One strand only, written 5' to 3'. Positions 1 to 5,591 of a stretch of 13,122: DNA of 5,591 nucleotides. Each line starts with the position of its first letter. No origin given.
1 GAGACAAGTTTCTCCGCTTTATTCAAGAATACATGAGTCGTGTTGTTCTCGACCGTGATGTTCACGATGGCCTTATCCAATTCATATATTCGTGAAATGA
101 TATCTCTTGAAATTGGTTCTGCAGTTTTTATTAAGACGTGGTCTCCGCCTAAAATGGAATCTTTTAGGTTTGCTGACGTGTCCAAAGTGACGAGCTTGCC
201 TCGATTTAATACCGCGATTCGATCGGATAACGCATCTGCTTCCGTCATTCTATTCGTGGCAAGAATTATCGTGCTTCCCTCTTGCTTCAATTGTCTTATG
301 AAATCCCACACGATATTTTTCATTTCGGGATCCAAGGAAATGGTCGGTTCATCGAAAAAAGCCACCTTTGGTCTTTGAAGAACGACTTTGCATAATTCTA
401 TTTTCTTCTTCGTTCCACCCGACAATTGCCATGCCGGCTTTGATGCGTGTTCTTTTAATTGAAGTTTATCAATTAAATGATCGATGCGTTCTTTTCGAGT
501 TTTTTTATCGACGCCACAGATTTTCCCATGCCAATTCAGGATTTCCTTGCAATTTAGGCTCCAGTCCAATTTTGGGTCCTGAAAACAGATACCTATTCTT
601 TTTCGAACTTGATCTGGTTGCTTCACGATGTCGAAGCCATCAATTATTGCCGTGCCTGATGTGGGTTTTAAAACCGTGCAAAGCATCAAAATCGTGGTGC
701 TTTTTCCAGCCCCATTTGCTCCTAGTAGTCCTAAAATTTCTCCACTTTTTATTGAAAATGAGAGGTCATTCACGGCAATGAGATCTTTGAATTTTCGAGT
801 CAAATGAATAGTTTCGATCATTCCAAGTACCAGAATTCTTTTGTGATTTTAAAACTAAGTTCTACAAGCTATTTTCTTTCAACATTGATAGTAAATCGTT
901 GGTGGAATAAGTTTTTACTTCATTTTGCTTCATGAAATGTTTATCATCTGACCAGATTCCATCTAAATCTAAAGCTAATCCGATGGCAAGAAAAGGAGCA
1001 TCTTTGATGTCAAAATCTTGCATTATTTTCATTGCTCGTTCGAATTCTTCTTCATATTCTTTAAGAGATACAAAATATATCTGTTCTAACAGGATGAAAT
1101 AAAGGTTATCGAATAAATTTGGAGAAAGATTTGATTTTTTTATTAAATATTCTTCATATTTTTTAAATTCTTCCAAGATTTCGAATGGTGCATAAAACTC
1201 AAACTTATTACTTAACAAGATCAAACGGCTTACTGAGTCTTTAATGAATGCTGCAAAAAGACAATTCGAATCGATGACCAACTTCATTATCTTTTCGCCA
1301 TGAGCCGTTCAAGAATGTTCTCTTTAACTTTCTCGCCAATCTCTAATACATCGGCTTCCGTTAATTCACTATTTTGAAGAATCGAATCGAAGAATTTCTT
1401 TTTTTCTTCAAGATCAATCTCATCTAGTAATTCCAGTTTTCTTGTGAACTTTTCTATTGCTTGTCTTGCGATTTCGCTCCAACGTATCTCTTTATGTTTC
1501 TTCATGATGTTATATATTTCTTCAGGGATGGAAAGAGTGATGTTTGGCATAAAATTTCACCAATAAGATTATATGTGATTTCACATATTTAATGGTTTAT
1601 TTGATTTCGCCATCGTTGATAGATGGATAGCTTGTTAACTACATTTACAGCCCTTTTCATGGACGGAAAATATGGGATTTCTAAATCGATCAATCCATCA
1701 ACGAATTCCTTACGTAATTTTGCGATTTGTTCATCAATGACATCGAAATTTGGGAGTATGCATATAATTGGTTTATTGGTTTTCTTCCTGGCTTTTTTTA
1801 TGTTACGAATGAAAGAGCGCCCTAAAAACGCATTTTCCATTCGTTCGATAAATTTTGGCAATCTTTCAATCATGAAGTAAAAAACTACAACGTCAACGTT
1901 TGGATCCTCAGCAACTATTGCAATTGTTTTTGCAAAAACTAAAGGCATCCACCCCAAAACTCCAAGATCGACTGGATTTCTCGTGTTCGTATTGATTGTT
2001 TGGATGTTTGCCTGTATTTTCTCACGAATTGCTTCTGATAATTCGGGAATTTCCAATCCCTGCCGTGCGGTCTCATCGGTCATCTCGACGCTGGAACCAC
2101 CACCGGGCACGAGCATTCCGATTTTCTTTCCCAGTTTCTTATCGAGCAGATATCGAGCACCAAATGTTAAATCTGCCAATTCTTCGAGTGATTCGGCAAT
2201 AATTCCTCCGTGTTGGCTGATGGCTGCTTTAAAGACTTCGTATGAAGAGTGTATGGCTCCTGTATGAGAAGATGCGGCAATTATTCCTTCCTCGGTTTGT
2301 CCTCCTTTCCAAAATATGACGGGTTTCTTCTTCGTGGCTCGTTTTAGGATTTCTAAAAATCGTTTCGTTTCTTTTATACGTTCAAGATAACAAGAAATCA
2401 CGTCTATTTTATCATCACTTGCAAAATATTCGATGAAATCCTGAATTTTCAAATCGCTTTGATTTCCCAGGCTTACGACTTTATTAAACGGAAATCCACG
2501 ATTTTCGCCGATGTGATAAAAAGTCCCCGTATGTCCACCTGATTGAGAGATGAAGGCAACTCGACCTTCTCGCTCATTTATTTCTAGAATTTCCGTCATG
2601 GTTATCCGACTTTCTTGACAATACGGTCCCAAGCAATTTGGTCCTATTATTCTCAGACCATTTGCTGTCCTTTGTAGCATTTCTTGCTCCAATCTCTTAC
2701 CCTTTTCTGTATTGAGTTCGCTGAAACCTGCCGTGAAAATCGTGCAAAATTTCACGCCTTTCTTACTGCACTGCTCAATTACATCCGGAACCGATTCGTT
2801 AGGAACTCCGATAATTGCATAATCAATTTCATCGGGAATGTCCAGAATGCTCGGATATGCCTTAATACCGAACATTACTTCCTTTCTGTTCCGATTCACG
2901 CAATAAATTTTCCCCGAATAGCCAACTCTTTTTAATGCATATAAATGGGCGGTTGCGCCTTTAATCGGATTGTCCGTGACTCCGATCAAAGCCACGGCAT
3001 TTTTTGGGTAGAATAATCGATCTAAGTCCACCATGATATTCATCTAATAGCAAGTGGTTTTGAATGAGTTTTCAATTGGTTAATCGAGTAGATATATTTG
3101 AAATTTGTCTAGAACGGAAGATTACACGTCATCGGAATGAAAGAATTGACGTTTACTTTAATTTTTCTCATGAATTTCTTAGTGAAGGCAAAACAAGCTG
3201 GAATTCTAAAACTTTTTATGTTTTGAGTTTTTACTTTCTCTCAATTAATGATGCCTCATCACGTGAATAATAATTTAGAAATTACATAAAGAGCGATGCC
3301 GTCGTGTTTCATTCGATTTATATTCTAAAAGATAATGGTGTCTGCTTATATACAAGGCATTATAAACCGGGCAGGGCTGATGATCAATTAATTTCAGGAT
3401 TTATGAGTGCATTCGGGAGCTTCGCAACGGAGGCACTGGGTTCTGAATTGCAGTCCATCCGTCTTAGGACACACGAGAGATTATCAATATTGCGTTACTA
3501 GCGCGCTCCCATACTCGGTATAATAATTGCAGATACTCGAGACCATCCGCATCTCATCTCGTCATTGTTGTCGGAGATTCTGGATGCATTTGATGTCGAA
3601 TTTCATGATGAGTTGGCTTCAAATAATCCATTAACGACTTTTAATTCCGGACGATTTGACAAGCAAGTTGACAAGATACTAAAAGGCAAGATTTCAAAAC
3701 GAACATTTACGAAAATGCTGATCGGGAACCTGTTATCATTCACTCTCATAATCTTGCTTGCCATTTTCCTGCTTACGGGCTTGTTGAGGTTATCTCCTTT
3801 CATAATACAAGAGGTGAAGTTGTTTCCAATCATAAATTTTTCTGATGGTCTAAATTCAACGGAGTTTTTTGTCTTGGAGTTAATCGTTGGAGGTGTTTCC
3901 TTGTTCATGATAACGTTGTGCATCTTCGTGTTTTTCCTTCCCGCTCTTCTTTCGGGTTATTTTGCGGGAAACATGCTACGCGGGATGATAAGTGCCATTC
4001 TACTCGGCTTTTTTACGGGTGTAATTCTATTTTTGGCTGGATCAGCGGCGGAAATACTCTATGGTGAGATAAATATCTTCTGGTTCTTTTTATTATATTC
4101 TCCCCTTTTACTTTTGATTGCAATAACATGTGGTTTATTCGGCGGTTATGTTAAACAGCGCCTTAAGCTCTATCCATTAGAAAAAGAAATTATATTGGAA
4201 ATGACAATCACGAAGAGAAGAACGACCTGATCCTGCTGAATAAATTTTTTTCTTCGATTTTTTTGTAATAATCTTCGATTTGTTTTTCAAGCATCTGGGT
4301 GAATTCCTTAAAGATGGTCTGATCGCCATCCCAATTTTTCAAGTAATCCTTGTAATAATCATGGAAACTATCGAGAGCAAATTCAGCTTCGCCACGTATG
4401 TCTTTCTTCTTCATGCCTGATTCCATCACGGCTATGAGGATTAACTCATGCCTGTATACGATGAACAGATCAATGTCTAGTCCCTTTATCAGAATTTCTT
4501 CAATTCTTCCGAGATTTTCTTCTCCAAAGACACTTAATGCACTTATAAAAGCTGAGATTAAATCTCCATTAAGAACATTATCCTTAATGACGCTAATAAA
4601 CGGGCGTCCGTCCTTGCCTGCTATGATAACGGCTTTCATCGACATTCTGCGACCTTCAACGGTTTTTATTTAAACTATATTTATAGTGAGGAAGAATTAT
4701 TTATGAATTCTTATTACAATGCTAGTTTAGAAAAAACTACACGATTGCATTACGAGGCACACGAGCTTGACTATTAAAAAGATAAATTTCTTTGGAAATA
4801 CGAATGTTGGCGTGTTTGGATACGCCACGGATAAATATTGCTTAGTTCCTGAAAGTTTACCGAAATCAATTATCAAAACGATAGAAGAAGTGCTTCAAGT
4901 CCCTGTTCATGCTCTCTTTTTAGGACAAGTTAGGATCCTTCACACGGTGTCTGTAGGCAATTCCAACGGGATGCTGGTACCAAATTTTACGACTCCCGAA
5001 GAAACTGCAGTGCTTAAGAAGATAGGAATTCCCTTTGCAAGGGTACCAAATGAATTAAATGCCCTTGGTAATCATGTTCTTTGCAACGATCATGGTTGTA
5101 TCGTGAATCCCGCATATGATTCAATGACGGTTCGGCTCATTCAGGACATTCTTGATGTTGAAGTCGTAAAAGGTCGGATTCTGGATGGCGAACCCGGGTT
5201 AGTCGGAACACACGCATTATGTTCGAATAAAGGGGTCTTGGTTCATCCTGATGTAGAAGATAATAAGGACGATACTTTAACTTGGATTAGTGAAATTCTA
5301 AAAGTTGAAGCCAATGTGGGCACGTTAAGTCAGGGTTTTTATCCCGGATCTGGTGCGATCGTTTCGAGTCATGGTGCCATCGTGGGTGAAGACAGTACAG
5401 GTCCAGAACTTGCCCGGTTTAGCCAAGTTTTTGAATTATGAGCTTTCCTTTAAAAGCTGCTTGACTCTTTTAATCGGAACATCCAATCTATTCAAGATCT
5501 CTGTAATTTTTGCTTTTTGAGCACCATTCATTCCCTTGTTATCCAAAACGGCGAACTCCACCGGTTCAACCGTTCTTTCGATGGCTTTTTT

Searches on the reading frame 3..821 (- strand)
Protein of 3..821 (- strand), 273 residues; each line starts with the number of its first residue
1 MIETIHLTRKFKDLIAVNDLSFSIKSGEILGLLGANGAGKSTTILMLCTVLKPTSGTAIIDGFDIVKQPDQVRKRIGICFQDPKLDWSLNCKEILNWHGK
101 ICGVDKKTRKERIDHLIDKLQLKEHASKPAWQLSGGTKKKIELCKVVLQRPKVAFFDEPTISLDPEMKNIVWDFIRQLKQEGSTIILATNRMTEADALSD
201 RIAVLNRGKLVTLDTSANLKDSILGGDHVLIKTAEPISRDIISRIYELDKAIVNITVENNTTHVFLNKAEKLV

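Call 86: search_protein_families(library=pfam, proteins=[window:3-821:-], max_evalue=0.01)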
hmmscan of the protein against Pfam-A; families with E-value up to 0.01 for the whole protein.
window:3-821:- (273 aa): 4 families
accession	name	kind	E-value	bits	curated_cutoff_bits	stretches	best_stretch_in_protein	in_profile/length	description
PF00005.33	ABC_tran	-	5.1e-31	108.5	25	1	17-160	1-136/137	ABC transporter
PF13304.12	AAA_21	-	2.7e-09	38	27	1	129-189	234-297/304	AAA domain, putative AbiEii toxin, Type IV TA system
PF02463.25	SMC_N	-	0.001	19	40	1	28-195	25-203/220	RecF/RecN/SMC N terminal domain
PF13476.12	AAA_23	-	0.0032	18.6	27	1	26-141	18-132/201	AAA domain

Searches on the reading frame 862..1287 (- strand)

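Call 86: search_protein_families(library=pfam, proteins=[window:862-1287:-], max_evalue=0.01)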
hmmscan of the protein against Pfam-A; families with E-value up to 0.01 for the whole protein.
window:862-1287:- (141 aa): 1 family
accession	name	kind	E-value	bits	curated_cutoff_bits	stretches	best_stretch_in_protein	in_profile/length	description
PF10130.15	PIN_2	-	1.6e-24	87.1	22.4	1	4-128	1-124/133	PIN domain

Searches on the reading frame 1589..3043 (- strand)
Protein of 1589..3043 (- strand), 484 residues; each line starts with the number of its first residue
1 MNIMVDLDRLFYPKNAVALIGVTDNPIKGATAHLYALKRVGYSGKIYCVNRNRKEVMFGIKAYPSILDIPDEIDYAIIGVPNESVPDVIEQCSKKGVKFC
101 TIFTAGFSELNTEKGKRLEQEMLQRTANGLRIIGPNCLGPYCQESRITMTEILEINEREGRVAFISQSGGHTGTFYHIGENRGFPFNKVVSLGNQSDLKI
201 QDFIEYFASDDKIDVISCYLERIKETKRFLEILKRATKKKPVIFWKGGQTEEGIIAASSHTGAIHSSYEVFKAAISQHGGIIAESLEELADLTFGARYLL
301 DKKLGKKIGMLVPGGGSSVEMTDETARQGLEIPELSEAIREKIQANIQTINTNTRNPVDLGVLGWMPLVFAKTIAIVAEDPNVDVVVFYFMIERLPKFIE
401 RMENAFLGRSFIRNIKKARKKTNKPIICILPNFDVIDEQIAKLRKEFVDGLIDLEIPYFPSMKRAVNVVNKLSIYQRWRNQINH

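Call 6: search_protein_families(library=pfam, proteins=[window:1589-3043:-], max_evalue=0.01)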
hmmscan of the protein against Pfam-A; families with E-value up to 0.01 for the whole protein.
window:1589-3043:- (484 aa): 5 families
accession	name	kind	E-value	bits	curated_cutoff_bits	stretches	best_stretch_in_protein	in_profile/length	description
PF13607.11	Succ_CoA_lig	-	8.1e-45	152.4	27.4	1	159-292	1-134/138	Succinyl-CoA ligase like flavodoxin domain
PF13380.12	CoA_binding_2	-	1e-14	55.4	22.8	1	16-139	2-112/116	CoA binding domain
PF02629.25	CoA_binding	-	4.4e-11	43.8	22.3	1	16-106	5-97/97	CoA binding domain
PF01408.29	GFO_IDH_MocA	-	0.0081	17.3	24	0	51-98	36-88/120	Oxidoreductase family, NAD-binding Rossmann fold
PF19045.5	Ligase_CoA_2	-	0.0086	16.6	23.7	0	313-391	6-82/162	Ligase-CoA domain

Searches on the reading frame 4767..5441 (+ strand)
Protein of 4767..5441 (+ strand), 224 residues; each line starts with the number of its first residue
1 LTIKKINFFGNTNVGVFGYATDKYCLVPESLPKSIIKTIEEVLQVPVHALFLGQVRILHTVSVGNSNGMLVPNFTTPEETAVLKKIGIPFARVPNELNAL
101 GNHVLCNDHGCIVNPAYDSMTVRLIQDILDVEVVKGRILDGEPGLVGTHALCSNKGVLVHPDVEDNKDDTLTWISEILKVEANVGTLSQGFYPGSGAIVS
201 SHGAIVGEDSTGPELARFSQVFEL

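Call 6: search_protein_families(library=pfam, proteins=[window:4767-5441:+], max_evalue=0.01)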
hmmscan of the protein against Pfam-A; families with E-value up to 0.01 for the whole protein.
window:4767-5441:+ (224 aa): 1 family
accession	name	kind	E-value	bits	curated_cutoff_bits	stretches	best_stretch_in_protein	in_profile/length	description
PF01912.23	eIF-6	-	2.8e-55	187.2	25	2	5-203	1-196/197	eIF-6 family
